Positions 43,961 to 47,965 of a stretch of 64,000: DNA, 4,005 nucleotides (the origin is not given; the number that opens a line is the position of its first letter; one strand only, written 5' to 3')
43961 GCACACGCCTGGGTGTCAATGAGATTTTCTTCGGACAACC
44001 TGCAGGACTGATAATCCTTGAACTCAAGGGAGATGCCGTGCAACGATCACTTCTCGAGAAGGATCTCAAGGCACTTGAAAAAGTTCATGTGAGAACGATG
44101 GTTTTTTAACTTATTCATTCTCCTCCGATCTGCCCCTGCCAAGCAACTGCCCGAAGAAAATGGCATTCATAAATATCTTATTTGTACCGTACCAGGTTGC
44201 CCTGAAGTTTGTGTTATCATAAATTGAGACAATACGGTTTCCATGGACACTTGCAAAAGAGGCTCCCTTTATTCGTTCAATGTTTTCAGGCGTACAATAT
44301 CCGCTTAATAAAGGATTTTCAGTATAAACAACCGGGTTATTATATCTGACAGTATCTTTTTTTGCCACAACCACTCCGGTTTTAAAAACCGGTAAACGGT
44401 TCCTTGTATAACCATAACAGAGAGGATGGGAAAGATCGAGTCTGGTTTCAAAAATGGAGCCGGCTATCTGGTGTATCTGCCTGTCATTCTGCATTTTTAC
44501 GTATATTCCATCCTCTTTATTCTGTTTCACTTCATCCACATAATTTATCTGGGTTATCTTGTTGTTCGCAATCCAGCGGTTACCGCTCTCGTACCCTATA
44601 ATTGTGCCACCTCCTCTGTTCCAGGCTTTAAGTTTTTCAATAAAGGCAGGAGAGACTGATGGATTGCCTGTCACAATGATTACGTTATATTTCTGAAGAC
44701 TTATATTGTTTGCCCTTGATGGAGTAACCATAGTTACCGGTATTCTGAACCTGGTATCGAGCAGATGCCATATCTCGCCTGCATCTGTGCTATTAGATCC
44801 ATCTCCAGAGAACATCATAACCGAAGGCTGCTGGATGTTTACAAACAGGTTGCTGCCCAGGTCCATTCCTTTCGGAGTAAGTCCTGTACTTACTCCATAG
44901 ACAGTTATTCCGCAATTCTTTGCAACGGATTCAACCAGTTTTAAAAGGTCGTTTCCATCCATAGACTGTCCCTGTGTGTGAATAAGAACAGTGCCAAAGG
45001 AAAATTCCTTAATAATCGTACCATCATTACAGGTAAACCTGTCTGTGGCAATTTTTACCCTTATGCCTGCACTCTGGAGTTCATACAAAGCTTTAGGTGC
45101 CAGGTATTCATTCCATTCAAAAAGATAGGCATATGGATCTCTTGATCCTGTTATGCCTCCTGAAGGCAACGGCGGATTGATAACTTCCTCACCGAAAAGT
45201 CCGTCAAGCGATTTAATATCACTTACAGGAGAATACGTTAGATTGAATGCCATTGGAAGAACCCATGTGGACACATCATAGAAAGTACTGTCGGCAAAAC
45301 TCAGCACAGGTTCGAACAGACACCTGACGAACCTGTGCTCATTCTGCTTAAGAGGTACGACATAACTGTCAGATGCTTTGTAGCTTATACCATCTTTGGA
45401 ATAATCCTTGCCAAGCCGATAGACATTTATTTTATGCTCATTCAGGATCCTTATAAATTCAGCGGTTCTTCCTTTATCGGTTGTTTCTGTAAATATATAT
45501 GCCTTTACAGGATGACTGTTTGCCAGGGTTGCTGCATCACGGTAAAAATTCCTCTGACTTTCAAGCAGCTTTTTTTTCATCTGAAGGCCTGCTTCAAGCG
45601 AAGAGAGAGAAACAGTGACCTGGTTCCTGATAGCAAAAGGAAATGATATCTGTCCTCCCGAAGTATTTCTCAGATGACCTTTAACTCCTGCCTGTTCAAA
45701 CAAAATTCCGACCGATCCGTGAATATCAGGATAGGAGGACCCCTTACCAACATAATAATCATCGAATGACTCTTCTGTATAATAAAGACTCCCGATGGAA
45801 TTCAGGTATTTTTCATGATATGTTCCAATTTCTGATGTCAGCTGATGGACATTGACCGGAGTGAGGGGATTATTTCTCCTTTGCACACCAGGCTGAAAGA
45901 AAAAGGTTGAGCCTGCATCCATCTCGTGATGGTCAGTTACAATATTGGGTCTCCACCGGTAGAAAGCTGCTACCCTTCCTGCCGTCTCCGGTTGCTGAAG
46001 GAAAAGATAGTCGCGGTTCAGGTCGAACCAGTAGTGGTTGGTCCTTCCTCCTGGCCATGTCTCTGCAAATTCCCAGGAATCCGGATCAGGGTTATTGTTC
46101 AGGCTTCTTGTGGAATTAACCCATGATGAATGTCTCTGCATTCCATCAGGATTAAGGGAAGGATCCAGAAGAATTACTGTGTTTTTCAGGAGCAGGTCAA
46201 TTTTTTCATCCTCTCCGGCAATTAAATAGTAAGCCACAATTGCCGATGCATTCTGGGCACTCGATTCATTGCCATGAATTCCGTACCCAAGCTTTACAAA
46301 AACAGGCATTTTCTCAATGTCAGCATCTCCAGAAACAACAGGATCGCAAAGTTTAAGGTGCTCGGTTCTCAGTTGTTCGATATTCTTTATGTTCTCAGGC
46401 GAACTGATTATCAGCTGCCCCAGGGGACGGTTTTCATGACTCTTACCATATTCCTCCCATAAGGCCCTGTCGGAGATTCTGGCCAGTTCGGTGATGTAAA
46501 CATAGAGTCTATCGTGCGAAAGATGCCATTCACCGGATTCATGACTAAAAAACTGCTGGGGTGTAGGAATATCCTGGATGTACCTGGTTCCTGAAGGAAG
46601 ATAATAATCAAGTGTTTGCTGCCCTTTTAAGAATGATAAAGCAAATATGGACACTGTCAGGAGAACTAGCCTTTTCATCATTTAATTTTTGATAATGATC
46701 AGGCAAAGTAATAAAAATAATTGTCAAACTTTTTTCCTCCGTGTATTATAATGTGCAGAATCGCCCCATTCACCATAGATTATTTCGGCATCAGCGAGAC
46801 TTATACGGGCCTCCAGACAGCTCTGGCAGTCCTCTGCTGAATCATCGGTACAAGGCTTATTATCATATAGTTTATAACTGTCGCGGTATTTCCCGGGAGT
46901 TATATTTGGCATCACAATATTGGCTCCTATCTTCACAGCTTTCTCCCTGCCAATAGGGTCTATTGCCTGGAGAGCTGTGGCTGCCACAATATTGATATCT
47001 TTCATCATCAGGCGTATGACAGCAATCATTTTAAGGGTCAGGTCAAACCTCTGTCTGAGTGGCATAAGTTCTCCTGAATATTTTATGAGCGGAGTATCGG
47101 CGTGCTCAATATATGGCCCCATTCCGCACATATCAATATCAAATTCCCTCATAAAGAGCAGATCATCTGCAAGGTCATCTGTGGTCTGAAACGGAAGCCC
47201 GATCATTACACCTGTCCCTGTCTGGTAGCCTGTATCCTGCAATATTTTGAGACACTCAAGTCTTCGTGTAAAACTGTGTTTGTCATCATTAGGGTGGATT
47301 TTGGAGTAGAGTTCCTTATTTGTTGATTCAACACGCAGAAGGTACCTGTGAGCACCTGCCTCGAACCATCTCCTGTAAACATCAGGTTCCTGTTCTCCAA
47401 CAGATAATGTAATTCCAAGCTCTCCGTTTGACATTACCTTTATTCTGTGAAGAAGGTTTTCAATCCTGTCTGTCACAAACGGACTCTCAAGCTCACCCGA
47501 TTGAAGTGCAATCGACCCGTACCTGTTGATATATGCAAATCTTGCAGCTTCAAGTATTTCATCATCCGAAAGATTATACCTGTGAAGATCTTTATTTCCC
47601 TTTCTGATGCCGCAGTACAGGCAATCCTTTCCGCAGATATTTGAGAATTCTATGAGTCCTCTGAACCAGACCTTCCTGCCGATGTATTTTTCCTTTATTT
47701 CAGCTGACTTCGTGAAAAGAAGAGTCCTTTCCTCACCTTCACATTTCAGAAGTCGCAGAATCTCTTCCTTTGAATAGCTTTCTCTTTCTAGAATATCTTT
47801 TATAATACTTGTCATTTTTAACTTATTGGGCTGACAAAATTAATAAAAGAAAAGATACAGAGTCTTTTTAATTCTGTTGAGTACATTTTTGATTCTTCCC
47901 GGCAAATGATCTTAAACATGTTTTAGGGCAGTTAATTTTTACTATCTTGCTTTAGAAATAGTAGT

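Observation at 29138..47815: Two different HydS-type sensory [FeFe]-hydrogenase paralogs flank one HydABC-type enzyme, with PP2C, a His-kinase relay, Rex and maturases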

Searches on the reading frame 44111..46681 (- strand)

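Call 4: search_protein_families(library=pfam, proteins=[window:44111-46681:-], max_evalue=0.01)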
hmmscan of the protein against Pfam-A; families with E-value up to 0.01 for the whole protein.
window:44111-46681:- (856 aa): 1 family
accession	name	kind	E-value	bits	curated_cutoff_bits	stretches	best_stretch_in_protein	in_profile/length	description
PF00246.29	Peptidase_M14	-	7.6e-16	59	21.6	1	61-294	3-222/286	Zinc carboxypeptidase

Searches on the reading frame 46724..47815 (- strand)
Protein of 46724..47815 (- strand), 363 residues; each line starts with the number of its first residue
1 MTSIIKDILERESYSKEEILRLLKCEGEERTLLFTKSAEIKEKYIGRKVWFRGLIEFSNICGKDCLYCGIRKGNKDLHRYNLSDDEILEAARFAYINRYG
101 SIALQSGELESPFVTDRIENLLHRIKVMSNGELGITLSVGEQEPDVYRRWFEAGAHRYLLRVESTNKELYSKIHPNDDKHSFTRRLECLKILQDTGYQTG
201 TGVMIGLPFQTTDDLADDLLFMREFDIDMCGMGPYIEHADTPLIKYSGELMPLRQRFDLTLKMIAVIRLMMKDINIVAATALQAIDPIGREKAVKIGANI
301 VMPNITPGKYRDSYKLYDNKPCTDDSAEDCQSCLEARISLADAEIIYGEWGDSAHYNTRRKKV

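Call 4: search_protein_families(library=pfam, proteins=[window:46724-47815:-], max_evalue=0.01)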
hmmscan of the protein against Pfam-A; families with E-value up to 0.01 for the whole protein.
window:46724-47815:- (363 aa): 1 family
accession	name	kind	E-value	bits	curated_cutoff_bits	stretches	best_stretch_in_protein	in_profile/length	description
PF04055.27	Radical_SAM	-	4.1e-18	66.5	29.5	1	55-221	1-165/166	Radical SAM superfamily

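Call 35: search_protein_families(library=ncbifam, proteins=[window:46724-47815:-], max_evalue=0.001)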
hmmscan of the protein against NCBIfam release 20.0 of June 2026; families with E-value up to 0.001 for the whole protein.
window:46724-47815:- (363 aa): 19 families
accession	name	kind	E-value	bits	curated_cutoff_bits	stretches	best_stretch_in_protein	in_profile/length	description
TIGR03956.1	rSAM_HydE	equivalog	4.1e-104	348.5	254.6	1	5-347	2-335/340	[FeFe] hydrogenase H-cluster radical SAM maturase HydE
TIGR03910.1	pyrrolys_PylB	equivalog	8.4e-34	117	348.2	1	3-308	7-303/347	methylornithine synthase PylB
TIGR00433.2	bioB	equivalog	2.1e-19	69.9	225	1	14-302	3-282/307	biotin synthase BioB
TIGR02351.2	thiH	equivalog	1.3e-18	67.3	380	1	5-215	26-234/364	2-iminoacetate synthase ThiH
TIGR03955.1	rSAM_HydG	equivalog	1.3e-18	66.7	312.15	1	3-281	36-319/470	[FeFe] hydrogenase H-cluster radical SAM maturase HydG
TIGR03957.1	rSAM_HmdB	equivalog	8.1e-11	41.7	320.9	1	17-302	4-279/317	5,10-methenyltetrahydromethanopterin hydrogenase cofactor biosynthesis protein HmdB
TIGR00423.1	TIGR00423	subfamily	1.4e-10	40.9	260.25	1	55-126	9-79/310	CofH family radical SAM protein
TIGR03551.1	F420_cofH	equivalog_domain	2e-10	40.1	374.1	1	15-126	2-113/345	5-amino-6-(D-ribitylamino)uracil--L-tyrosine 4-hydroxyphenyl transferase CofH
NF005609.0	PRK07360.1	equivalog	3.3e-09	36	426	1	3-126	10-136/374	7,8-didemethyl-8-hydroxy-5-deazariboflavin synthase subunit CofH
TIGR03699.1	menaquin_MqnC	equivalog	8.5e-09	34.7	428.1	1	15-126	4-115/342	cyclic dehypoxanthinyl futalosine synthase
TIGR03700.1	mena_SCO4494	equivalog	1.5e-08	34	434.55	1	8-107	5-104/351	aminofutalosine synthase MqnE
NF006687.0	PRK09234.1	equivalog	4.4e-08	31.7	1018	1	12-107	490-587/849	bifunctional FO biosynthesis protein CofGH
NF045502.1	variant_rSAM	domain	2.3e-06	26.9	125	1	62-175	143-265/357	radical SAM protein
NF004911.0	PRK06267.1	equivalog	2.5e-05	23.6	305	1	38-301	14-262/351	hypothetical protein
NF001199.0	PRK00164.2-1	equivalog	4.2e-05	22.8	231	1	55-180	16-136/308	GTP 3',8-cyclase MoaA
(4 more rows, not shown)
